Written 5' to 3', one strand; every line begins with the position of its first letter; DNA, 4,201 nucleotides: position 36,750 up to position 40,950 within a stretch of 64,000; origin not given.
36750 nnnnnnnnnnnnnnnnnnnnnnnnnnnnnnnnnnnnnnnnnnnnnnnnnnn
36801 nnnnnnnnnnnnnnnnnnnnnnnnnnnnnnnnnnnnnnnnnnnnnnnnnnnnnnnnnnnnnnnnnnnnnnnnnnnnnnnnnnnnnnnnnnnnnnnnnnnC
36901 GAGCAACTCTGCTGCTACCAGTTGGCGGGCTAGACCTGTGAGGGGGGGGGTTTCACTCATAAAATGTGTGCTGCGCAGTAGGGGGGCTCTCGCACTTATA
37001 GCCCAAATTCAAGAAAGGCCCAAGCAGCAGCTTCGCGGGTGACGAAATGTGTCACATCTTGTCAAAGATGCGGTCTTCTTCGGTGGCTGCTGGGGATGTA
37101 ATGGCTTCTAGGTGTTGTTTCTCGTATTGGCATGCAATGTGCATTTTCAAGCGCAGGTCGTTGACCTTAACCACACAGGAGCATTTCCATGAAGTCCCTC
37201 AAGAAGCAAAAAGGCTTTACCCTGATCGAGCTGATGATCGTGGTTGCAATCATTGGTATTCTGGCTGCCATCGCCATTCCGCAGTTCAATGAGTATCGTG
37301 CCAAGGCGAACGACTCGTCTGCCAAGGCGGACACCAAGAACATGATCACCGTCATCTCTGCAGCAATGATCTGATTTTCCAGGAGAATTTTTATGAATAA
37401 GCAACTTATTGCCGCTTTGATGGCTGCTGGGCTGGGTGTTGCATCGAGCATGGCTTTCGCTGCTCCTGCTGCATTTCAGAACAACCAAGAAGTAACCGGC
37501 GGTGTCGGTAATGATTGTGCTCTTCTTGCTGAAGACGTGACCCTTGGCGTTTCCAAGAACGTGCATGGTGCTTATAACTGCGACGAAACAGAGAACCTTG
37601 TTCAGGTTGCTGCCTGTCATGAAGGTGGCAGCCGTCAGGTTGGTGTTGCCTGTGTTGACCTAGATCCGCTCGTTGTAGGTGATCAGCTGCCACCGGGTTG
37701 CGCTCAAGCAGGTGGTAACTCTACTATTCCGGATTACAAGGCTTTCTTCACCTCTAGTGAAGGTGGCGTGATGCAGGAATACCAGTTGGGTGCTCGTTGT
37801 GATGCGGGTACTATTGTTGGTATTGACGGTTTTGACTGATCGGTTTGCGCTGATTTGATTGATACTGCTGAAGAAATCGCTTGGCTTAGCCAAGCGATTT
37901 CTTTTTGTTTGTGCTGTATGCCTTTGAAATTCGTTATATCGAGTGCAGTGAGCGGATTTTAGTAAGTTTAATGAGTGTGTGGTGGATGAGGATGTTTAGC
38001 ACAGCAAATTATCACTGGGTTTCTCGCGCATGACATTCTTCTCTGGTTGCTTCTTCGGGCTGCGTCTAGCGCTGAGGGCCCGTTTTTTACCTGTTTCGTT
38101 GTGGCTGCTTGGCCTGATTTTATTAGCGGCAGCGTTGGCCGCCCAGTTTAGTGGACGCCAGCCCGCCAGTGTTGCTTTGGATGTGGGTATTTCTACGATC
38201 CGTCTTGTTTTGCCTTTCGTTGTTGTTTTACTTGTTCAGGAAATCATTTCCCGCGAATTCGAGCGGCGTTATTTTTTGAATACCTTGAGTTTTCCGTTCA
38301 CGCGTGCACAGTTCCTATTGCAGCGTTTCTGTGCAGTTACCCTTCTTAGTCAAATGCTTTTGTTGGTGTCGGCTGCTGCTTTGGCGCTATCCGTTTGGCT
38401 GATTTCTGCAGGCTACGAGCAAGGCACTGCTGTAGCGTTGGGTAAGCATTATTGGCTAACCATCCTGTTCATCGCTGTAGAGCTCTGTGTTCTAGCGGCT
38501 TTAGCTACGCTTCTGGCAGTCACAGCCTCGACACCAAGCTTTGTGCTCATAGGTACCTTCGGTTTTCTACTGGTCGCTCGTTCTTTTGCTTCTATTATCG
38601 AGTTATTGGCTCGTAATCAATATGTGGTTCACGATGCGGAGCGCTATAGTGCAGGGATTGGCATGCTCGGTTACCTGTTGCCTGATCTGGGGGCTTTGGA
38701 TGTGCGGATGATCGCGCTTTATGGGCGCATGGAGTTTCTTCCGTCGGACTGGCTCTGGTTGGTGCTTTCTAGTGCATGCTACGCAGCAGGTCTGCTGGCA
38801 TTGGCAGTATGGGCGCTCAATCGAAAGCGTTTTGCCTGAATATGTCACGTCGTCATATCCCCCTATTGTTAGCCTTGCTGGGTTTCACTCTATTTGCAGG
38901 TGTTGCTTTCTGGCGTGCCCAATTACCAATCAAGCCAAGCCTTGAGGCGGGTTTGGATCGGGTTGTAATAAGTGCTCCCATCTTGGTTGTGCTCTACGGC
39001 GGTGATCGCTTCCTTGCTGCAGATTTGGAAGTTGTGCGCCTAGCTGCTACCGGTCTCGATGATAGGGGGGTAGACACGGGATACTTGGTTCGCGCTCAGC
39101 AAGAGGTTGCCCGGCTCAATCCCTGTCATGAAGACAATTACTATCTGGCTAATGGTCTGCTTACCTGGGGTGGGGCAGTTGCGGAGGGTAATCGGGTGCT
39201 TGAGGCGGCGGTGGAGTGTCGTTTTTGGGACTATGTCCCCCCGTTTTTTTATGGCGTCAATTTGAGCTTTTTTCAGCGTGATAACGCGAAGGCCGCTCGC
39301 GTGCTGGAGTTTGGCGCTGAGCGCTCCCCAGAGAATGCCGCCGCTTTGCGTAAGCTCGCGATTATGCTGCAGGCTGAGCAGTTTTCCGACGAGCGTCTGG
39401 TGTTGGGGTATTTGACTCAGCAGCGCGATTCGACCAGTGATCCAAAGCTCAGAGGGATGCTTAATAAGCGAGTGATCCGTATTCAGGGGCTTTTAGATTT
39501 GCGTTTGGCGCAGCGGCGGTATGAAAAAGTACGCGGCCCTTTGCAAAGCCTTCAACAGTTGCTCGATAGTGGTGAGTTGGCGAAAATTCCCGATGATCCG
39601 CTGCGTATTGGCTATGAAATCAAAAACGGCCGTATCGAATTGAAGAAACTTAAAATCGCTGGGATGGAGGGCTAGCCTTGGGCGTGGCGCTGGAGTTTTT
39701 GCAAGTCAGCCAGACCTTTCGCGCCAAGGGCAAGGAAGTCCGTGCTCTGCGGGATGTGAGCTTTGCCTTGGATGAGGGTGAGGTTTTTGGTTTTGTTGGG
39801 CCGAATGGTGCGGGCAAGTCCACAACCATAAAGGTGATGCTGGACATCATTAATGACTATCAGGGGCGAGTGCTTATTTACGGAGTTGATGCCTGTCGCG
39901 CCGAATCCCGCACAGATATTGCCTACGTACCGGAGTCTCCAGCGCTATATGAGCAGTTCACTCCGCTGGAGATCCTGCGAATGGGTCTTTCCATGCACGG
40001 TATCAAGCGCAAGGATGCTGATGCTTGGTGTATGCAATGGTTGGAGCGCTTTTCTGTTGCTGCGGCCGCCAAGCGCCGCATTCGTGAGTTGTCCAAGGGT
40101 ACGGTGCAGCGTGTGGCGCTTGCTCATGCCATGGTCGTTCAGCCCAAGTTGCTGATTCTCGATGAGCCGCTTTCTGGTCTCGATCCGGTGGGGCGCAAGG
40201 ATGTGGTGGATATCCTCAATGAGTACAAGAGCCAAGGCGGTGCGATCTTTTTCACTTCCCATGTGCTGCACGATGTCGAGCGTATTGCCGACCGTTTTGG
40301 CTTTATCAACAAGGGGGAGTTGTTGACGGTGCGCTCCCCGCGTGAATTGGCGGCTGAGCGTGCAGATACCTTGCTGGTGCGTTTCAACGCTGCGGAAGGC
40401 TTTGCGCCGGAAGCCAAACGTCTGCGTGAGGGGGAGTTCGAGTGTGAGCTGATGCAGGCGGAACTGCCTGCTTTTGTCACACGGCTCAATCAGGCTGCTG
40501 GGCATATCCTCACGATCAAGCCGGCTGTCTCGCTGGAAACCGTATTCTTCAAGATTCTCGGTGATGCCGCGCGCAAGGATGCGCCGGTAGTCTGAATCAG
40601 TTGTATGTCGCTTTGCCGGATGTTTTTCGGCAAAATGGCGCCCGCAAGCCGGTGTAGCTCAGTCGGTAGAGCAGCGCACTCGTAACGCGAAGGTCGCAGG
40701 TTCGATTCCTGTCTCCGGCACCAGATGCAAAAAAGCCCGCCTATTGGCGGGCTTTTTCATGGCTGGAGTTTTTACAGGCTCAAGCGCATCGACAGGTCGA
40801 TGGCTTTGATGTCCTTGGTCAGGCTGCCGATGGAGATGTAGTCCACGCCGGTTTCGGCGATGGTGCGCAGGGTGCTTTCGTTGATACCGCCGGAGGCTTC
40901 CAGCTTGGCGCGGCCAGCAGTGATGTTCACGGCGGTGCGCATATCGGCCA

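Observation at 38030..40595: PilG/H/I- or Xap-like ABC exporter cassette in the pilin accessory slot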

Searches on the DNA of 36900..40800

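Call 76: search_rna_families(source=window, start=36900, end=40800, threshold=evalue, max_evalue=1)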
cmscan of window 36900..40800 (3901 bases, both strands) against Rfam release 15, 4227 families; matches with E-value up to 1: 6.
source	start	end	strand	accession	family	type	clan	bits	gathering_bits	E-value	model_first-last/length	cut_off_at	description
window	40648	40720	+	RF00005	tRNA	Gene; tRNA;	CL00001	63.9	29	9.3e-13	1-71/71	no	tRNA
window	40698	40775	+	RF01770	rimP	Cis-reg; leader;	-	24.6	47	0.69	1-102/102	no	Gammaprotebacteria rimP leader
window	40643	40758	+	RF00512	Leu_leader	Cis-reg; leader;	-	23.4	50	0.11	1-148/148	no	Leucine operon leader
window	40727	40800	-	RF00513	Trp_leader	Cis-reg; leader;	-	23.2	41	0.17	27-100/100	5'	Tryptophan operon leader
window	40658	40760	+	RF00513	Trp_leader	Cis-reg; leader;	-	22.3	41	0.29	1-100/100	no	Tryptophan operon leader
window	40710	40760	+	RF02278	Betaproteobacteria_toxic_sRNA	Gene; sRNA;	-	20.9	50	0.56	1-64/64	no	Betaproteobacteria toxic small RNA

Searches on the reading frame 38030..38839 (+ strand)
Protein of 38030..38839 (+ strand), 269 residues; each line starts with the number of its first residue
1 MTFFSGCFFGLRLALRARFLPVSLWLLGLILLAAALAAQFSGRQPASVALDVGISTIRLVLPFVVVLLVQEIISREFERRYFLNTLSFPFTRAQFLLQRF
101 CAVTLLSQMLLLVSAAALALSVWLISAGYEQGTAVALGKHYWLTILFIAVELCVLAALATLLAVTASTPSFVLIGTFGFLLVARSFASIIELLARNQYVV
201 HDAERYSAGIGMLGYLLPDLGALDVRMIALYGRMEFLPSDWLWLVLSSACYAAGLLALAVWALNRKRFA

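Call 4: search_protein_families(library=pfam, proteins=[window:38030-38839:+], max_evalue=0.1)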
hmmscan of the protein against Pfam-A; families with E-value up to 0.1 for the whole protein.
window:38030-38839:+ (269 aa): 2 families
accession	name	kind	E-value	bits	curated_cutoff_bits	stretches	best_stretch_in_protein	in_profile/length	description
PF12730.13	ABC2_membrane_4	-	9.7e-06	26.1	27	1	31-172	29-166/179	ABC-2 family transporter protein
PF12679.13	ABC2_membrane_2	-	0.0018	18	27.2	1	44-190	61-202/283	ABC-2 family transporter protein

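Call 5: search_protein_families(library=ncbifam, proteins=[window:38030-38839:+], max_evalue=0.1)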
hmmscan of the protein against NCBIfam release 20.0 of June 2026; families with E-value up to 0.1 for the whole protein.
window:38030-38839:+ (269 aa): 1 family
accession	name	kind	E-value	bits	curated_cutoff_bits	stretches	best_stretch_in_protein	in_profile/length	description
NF007924.0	PRK10639.1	equivalog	0.046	13.4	341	1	63-117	121-172/211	formate dehydrogenase cytochrome b556 subunit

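Call 81: search_protein_families(library=padloc, proteins=[window:38030-38839:+], max_evalue=0.01)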
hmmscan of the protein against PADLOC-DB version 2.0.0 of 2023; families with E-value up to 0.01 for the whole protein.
window:38030-38839:+ (269 aa): 0 families
